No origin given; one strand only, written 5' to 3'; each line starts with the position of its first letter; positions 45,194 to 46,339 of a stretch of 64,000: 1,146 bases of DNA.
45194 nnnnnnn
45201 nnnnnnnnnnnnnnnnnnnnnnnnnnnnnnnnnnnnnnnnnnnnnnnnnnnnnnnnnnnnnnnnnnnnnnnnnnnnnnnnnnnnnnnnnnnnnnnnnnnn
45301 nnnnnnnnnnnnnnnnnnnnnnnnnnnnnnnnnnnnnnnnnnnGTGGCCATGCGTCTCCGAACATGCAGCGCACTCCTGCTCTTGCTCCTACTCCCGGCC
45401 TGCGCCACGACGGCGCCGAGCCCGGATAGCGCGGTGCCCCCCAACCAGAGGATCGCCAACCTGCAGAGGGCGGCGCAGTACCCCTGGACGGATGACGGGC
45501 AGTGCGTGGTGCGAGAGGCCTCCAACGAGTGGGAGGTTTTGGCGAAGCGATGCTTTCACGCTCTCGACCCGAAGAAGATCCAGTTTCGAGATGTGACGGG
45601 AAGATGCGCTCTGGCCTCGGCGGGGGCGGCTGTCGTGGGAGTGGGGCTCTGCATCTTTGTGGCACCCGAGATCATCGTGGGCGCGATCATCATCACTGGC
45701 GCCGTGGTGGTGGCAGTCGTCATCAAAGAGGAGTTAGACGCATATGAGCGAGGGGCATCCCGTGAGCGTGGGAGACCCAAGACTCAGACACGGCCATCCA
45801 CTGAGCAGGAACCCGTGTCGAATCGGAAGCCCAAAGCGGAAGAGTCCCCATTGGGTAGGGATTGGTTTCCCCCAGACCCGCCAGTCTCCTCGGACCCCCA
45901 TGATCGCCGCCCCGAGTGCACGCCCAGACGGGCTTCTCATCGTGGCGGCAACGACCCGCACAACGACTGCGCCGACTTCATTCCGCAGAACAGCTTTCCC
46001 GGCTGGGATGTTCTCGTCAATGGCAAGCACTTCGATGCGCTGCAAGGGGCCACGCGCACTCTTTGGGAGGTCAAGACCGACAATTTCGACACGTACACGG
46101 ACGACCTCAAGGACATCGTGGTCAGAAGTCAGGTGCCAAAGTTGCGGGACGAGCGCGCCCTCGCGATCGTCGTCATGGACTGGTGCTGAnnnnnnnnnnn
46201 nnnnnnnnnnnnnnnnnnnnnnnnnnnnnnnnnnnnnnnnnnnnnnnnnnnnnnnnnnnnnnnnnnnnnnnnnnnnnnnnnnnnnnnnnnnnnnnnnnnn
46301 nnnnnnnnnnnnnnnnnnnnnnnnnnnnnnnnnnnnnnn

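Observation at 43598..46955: Low-GC island encoding a secreted JAB-like protein, two lipoproteins (one with a PD-(D/E)xK nuclease-like C-terminus) and an immunity-like gene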

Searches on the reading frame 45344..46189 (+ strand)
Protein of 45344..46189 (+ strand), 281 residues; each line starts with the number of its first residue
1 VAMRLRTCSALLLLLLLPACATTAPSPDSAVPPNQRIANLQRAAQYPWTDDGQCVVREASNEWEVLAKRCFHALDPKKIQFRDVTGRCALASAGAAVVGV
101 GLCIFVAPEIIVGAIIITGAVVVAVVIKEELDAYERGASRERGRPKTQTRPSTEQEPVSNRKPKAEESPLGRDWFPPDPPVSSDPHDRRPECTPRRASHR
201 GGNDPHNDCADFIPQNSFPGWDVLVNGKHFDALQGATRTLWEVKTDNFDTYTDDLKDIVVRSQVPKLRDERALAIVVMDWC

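Call 3: search_protein_families(library=pfam, proteins=[window:45344-46189:+], max_evalue=1)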
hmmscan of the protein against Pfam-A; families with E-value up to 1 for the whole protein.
window:45344-46189:+ (281 aa): 4 families
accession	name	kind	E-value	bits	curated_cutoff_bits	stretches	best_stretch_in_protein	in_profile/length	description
PF19829.4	DUF6310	-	3.1e-39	134.3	27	1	186-274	3-91/126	Family of unknown function (DUF6310)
PF20101.4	DUF6491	-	0.00046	20.7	27.5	1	3-82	1-91/138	Family of unknown function (DUF6491)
PF23933.1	DUF7269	-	0.058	13.9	29.1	1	93-155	1-61/162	Family of unknown function (DUF7269)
PF11461.13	RILP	-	0.23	12.4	24.8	1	126-168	21-63/69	Rab interacting lysosomal protein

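Call 4: search_protein_families(library=ncbifam, proteins=[window:45344-46189:+], max_evalue=1)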
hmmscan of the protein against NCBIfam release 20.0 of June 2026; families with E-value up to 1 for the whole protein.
window:45344-46189:+ (281 aa): 0 families

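Call 8: search_protein_families(library=padloc, proteins=[window:45344-46189:+], max_evalue=1)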
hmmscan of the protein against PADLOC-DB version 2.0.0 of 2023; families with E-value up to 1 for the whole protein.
window:45344-46189:+ (281 aa): 0 families

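Call 12: find_encoding_contigs(protein=window:45344-46189:+, flank=10000, max_places=6)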
Protein window:45344-46189:+ (281 aa): no gene with exactly this product is on record in the collection.

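Call 13: find_encoding_contigs(protein=window:45350-46189:+, flank=10000, max_places=6)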
Protein window:45350-46189:+ (279 aa): no gene with exactly this product is on record in the collection.

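Call 15: find_homologous_proteins(query=window:45350-46189:+, max_evalue=0.001)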
Query window:45350-46189:+ (279 aa): 800 proteins with E <= 0.001 among 3358 candidates; the best 120 are listed.
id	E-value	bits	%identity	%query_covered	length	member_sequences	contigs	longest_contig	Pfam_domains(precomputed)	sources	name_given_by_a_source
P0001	2.3e-139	482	72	100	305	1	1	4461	PF19829.5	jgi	jgi:hypothetical protein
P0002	2.6e-138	478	69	100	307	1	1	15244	PF19829.5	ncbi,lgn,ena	-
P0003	8.1e-138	477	77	92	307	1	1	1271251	PF19829.5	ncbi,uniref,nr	ncbi:DUF6310 domain-containing protein [Hyalangium rubrum]|uniref:DUF6310 domain-containing protein 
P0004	1.0e-135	470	74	98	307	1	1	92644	PF19829.5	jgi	jgi:hypothetical protein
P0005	5.5e-130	451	74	98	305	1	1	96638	PF19829.5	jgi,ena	-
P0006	6.0e-128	444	64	98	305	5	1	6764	PF19829.5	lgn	-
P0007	6.3e-127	441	65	100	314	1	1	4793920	PF19829.5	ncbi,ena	-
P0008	4.2e-124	431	77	81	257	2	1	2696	PF19829.5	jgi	jgi:hypothetical protein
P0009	4.3e-123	428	71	97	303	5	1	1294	PF19829.5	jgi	jgi:hypothetical protein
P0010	2.7e-119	416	64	94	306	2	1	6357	PF19829.5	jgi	jgi:hypothetical protein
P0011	1.1e-118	414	72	83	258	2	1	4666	PF19829.5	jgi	jgi:hypothetical protein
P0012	2.1e-118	413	71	97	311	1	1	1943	PF19829.5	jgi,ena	-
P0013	9.2e-117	407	69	97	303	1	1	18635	PF19829.5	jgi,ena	-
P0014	7.6e-116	404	67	97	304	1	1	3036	PF19829.5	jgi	jgi:hypothetical protein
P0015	2.0e-115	403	68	97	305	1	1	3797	PF19829.5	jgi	jgi:hypothetical protein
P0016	2.6e-115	403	63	100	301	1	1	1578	PF19829.5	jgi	jgi:hypothetical protein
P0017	2.0e-114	400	67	98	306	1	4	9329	PF19829.5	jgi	jgi:hypothetical protein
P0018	3.8e-114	399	61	100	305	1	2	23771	PF19829.5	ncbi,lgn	-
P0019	5.6e-114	398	62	100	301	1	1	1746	PF19829.5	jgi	jgi:Family of unknown function (DUF6310)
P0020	2.6e-113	396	62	100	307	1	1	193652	PF19829.5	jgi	jgi:hypothetical protein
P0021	1.2e-112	394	61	93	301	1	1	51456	PF19829.5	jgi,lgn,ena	-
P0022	2.4e-112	393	60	100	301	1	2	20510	PF19829.5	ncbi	-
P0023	2.5e-112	393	61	100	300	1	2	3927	PF19829.5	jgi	jgi:hypothetical protein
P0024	3.3e-112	392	67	97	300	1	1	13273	PF19829.5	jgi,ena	-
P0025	1.3e-111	391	61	100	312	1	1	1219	PF19829.5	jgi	jgi:hypothetical protein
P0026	2.5e-111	390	65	97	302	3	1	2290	PF19829.5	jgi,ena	-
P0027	3.1e-111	389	60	100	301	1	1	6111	PF19829.5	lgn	-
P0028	3.5e-110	386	60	100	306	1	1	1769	PF19829.5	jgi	jgi:Family of unknown function (DUF6310)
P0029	7.8e-110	385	60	94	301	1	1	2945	PF19829.5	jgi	jgi:hypothetical protein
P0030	2.4e-109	383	58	100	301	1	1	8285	PF19829.5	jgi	-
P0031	3.7e-109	382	60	100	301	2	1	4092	PF19829.5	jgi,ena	-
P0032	4.9e-109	382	66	97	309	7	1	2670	PF19829.5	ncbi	-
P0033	1.1e-108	381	57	100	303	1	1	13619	PF19829.5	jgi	jgi:hypothetical protein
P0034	1.7e-108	380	62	97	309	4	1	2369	PF19829.5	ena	-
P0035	1.9e-108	380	60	100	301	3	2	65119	PF19829.5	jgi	-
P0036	2.8e-108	380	57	94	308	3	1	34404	PF19829.5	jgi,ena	-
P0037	3.5e-108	379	58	100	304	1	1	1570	PF19829.5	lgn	-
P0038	9.1e-108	378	59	93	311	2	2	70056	PF19829.5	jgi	jgi:hypothetical protein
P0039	1.1e-107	378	66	91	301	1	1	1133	PF19829.5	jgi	jgi:hypothetical protein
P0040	2.3e-107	377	60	93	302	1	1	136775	PF19829.5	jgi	jgi:hypothetical protein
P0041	6.8e-107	375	57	100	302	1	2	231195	PF19829.5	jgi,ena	-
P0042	8.6e-107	375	59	100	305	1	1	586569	PF19829.5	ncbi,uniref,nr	ncbi:DUF6310 domain-containing protein [Hyalangium rubrum]|uniref:DUF6310 domain-containing protein 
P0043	1.4e-106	374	60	99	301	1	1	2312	PF19829.5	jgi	jgi:Family of unknown function (DUF6310)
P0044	2.6e-106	373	59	100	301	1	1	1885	PF19829.5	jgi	jgi:uncharacterized protein DUF6310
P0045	3.2e-105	370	64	97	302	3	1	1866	PF19829.5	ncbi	-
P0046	4.0e-105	369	63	95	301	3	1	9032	PF19829.5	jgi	jgi:hypothetical protein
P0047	4.3e-105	369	58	100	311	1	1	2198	PF19829.5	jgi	jgi:hypothetical protein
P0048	5.2e-105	369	58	100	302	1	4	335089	PF19829.5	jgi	jgi:hypothetical protein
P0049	6.8e-105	368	64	98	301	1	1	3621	PF19829.5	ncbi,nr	ncbi:MAG: hypothetical protein EOP84_06115 [Verrucomicrobiaceae bacterium]|nr:MAG: hypothetical prot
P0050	8.9e-105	368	55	93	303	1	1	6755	PF19829.5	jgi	jgi:hypothetical protein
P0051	1.1e-104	368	62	90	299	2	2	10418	PF19829.5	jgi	jgi:hypothetical protein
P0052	1.2e-104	368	55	100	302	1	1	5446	PF19829.5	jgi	jgi:hypothetical protein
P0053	1.2e-104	368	56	100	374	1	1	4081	PF19829.5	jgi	jgi:hypothetical protein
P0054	1.9e-104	367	58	100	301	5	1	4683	PF19829.5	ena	-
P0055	3.1e-104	366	55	100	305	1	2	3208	PF19829.5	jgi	jgi:hypothetical protein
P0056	3.3e-104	366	56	100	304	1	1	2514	PF19829.5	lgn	-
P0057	4.3e-104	366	58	100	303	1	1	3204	PF19829.5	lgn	-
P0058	4.4e-104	366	57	100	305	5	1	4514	PF19829.5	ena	-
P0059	1.3e-103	364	60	97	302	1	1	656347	PF19829.5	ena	-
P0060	1.4e-103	364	62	90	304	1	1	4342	PF19829.5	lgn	-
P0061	1.4e-103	364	57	100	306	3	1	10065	PF19829.5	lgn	-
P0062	1.9e-103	364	56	100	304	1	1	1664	PF19829.5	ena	-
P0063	2.1e-103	364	61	97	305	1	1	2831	PF19829.5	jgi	jgi:hypothetical protein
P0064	2.1e-103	364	64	91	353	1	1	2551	PF19829.5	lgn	-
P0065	2.6e-103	363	67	86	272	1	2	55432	PF19829.5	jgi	jgi:hypothetical protein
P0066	4.2e-103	363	56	94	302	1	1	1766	PF19829.5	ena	-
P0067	4.4e-103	363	57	93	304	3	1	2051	PF19829.5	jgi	-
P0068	1.6e-102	361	56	100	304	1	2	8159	PF19829.5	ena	-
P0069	6.0e-102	359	60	97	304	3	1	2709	PF19829.5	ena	-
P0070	6.9e-102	359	58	100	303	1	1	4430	PF19829.5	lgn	-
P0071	7.1e-102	359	60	91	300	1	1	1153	PF19829.5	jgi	jgi:hypothetical protein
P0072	9.9e-102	358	55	100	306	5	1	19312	PF19829.5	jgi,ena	-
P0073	1.8e-101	357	61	91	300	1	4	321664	PF19829.5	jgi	jgi:hypothetical protein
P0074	2.1e-101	357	57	99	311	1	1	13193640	PF19829.5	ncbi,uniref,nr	ncbi:DUF6310 domain-containing protein [Pyxidicoccus sp. MSG2]|uniref:DUF6310 domain-containing prot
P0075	1.1e-100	355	61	97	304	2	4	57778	PF19829.5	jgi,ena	-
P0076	1.9e-100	354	55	100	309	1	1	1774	PF19829.5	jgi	jgi:hypothetical protein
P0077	2.2e-100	354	56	93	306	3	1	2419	PF19829.5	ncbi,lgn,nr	ncbi:MAG: hypothetical protein EOO70_03135 [Myxococcaceae bacterium]|nr:MAG: hypothetical protein EO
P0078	2.6e-100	353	56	100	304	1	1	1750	PF19829.5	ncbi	-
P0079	2.9e-100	353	65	90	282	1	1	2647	PF19829.5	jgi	jgi:Family of unknown function (DUF6310)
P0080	3.4e-100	353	61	97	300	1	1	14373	PF19829.5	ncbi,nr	ncbi:hypothetical protein HR086_36250 [Myxococcus sp. CA039A]|nr:DUF6310 domain-containing protein [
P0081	3.8e-100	353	59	97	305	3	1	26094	PF19829.5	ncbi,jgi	jgi:hypothetical protein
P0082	6.4e-100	352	59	90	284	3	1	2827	PF19829.5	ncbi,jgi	jgi:hypothetical protein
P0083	8.7e-100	352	61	97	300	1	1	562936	PF19829.5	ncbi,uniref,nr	ncbi:hypothetical protein HUA74_22390 [Myxococcus sp. CA051A]|uniref:DUF6310 domain-containing prote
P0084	9.7e-100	352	55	100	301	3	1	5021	PF19829.5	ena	-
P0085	1.1e-99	351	59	97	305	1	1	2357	PF19829.5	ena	-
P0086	1.7e-99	351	58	91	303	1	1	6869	PF19829.5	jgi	jgi:hypothetical protein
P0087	2.2e-99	350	59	97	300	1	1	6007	PF19829.5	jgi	jgi:hypothetical protein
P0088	2.3e-99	350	59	97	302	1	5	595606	PF19829.5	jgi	jgi:hypothetical protein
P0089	3.0e-99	350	59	89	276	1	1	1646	PF19829.5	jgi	jgi:hypothetical protein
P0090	3.4e-99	350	56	100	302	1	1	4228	PF19829.5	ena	-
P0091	3.7e-99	350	59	100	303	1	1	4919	PF19829.5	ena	-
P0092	4.0e-99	350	54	100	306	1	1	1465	PF19829.5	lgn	-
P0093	4.9e-99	349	55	100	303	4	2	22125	PF19829.5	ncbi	-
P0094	5.3e-99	349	59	89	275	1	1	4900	PF19829.5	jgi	jgi:Family of unknown function (DUF6310)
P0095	5.9e-99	349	56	99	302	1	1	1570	PF19829.5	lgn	-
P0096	9.5e-99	348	56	93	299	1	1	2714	PF19829.5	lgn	-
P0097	1.6e-98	348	58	97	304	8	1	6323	PF19829.5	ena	-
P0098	2.3e-98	347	56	94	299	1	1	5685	PF19829.5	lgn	-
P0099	3.4e-98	346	58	97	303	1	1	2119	PF19829.5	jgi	jgi:Family of unknown function (DUF6310)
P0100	3.5e-98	346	61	95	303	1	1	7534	PF19829.5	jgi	jgi:hypothetical protein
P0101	5.3e-98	346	54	100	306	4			PF19829.5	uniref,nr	uniref:DUF6310 domain-containing protein n=1 Tax=Corallococcus coralloides TaxID=184914 RepID=UPI000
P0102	5.4e-98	346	59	97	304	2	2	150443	PF19829.5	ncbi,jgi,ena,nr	ncbi:MAG TPA: DUF6310 domain-containing protein [Myxococcaceae bacterium]|nr:DUF6310 domain-containi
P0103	7.1e-98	345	58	97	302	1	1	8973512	PF19829.5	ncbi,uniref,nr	ncbi:DUF6310 domain-containing protein [Corallococcus macrosporus]|uniref:DUF6310 domain-containing 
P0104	7.9e-98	345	55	100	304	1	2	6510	PF19829.5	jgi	jgi:hypothetical protein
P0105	8.8e-98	345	59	91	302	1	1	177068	PF19829.5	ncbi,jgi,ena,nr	ncbi:MAG TPA: DUF6310 domain-containing protein [Myxococcaceae bacterium]|nr:DUF6310 domain-containi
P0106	9.2e-98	345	61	87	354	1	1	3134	PF19829.5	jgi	jgi:hypothetical protein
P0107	1.1e-97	345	53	100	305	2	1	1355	PF19829.5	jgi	jgi:hypothetical protein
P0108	1.4e-97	344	55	100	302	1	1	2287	PF19829.5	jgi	jgi:hypothetical protein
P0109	1.6e-97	344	54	100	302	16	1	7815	PF19829.5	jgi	-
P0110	1.7e-97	344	54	100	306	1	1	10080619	PF19829.5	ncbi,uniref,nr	ncbi:hypothetical protein COCOR_05824 [Corallococcus coralloides DSM 2259]|uniref:DUF6310 domain-con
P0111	1.7e-97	344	59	91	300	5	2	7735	PF19829.5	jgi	-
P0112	1.9e-97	344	54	100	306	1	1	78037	PF19829.5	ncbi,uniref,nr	ncbi:hypothetical protein D7V80_05795 [Corallococcus sp. CA054B]|uniref:DUF6310 domain-containing pr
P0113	2.1e-97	344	58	95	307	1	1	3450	PF19829.5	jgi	jgi:hypothetical protein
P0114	3.4e-97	343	58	98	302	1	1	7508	PF19829.5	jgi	jgi:hypothetical protein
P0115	5.6e-97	342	59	97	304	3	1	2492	PF19829.5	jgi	-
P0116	7.4e-97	342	57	92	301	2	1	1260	PF19829.5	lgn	-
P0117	1.1e-96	342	53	92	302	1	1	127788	PF19829.5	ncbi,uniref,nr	ncbi:DUF6310 domain-containing protein [Corallococcus sp. BB11-1]|uniref:DUF6310 domain-containing p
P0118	1.2e-96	341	54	100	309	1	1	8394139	PF19829.5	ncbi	ncbi:DUF6310 domain-containing protein [Myxococcaceae bacterium GXIMD 01537]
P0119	1.4e-96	341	63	83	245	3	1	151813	PF19829.5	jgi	jgi:hypothetical protein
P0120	1.5e-96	341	60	95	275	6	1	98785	PF19829.5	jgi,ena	-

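Call 24: find_encoding_contigs(protein=P0007, flank=8000, max_places=3)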
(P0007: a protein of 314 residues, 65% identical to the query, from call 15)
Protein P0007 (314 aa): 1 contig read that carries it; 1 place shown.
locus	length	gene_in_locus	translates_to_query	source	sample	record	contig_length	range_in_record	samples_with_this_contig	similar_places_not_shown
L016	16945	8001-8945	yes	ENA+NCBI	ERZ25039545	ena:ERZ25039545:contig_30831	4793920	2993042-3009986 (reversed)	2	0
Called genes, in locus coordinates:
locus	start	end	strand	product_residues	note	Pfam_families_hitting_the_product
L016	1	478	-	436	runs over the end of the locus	PF04734:Ceramidase_alk (weak)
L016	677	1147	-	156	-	-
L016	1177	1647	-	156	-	-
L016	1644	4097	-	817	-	PF09533:DUF2380 (weak)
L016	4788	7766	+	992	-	PF24681:Kelch_KLHDC2_KLHL20_DRC7, PF24981:Beta-prop_ATRN-LZTR1, PF13418:Beta-prop_TYW4, PF13415:Beta-prop_FBX42, PF24981:Beta-prop_ATRN-LZTR1, PF01344:Kelch_1, PF13415:Beta-prop_FBX42, PF01344:Kelch_1, +33 more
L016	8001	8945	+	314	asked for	PF19829:DUF6310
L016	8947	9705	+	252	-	PF19378:DUF5953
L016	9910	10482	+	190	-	PF07791:Imm11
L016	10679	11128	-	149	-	-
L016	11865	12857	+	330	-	PF00156:Pribosyltran (weak)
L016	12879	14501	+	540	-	PF02518:HATPase_c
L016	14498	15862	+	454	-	PF00072:Response_reg, PF00158:Sigma54_activat, PF01078:Mg_chelatase (faint), PF14532:Sigma54_activ_2, PF07728:AAA_5, PF25601:AAA_lid_14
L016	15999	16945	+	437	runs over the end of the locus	PF02321:OEP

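Call 25: find_encoding_contigs(protein=P0003, flank=8000, max_places=3)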
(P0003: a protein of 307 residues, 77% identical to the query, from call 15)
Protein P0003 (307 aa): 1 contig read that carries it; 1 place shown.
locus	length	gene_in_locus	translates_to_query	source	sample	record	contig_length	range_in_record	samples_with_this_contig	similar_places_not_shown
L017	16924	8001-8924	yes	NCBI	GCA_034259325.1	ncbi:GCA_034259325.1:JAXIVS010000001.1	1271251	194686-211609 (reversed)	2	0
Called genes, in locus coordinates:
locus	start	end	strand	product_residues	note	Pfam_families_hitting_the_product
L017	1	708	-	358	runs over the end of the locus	PF00924:MS_channel_2nd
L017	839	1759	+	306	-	PF13793:Pribosyltran_N, PF00156:Pribosyltran, PF14572:Pribosyl_synth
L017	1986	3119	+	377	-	PF00069:Pkinase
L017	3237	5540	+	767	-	PF06751:EutB, PF05985:EutC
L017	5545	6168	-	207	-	PF11008:DUF2846 (faint)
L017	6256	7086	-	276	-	PF04389:Peptidase_M28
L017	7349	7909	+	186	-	PF02622:DUF179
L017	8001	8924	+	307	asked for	PF19829:DUF6310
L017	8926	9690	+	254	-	PF19378:DUF5953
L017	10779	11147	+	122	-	PF01381:HTH_3, PF13560:HTH_31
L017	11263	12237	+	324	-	-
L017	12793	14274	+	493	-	PF27866:Myxo_TraA_N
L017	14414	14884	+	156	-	-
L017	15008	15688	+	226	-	-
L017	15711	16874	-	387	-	PF16403:Bact_surface_Ig-like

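Call 26: find_encoding_contigs(protein=P0110, flank=8000, max_places=3)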
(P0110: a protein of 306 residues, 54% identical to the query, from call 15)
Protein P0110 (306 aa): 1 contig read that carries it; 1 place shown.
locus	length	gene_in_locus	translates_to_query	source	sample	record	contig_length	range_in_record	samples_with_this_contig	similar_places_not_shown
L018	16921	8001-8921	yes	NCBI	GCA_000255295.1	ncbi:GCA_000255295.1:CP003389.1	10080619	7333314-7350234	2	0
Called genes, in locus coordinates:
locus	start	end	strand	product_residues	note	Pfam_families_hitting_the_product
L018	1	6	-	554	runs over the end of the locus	PF03235:GmrSD_N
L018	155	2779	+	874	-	PF01400:Astacin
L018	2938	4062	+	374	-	-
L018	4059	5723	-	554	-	PF00128:Alpha-amylase, PF16657:Malt_amylase_C (weak), PF22157:SupH-like_C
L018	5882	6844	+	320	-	PF00296:Bac_luciferase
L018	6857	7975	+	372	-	PF06224:AlkZ-like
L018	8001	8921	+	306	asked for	PF19829:DUF6310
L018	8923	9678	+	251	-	PF19378:DUF5953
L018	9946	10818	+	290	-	PF09544:DUF2381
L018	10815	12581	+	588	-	PF00069:Pkinase, PF01636:APH (faint), PF07714:PK_Tyr_Ser-Thr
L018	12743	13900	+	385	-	PF07714:PK_Tyr_Ser-Thr, PF00069:Pkinase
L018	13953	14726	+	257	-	PF15579:Imm52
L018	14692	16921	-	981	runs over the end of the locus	PF00176:SNF2-rel_dom, PF00271:Helicase_C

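Call 50: predict_structure(alignment_id=A3)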
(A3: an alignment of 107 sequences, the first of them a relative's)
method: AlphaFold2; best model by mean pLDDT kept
length: 307 residues; sequences in the alignment: 107
mean_pLDDT: 66.7   pTM: 0.45
mean pLDDT of the five models: 66.7, 59.8, 59.2, 59.1, 56.2
residues with pLDDT >= 90: 112; 70-90: 50; 50-70: 26; < 50: 119
segments of 3 or more residues with pLDDT < 50: 12-28, 78-83, 85-172, 178-183
pLDDT, mean of each block of 10 residues (from residue 1): 54 40 39 84 86 88 86 59 38 37 36 34 42 37 27 28 30 47 71 73 88 92 95 95 94 95 97 97 97 98 94
secondary structure, 60 per line:
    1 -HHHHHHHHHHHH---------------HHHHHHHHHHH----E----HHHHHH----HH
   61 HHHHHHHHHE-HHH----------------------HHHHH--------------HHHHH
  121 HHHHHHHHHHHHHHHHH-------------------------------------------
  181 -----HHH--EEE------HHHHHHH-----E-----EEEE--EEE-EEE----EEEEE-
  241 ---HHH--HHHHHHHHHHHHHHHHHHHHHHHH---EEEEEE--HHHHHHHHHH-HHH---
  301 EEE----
elements in order: H2-13 H29-39 H49-54 H59-69 H97-101 H116-137 E191-193 H200-206 E218-221 E224-226 E228-230 E235-239 H249-272 E276-281 H284-293 E301-303
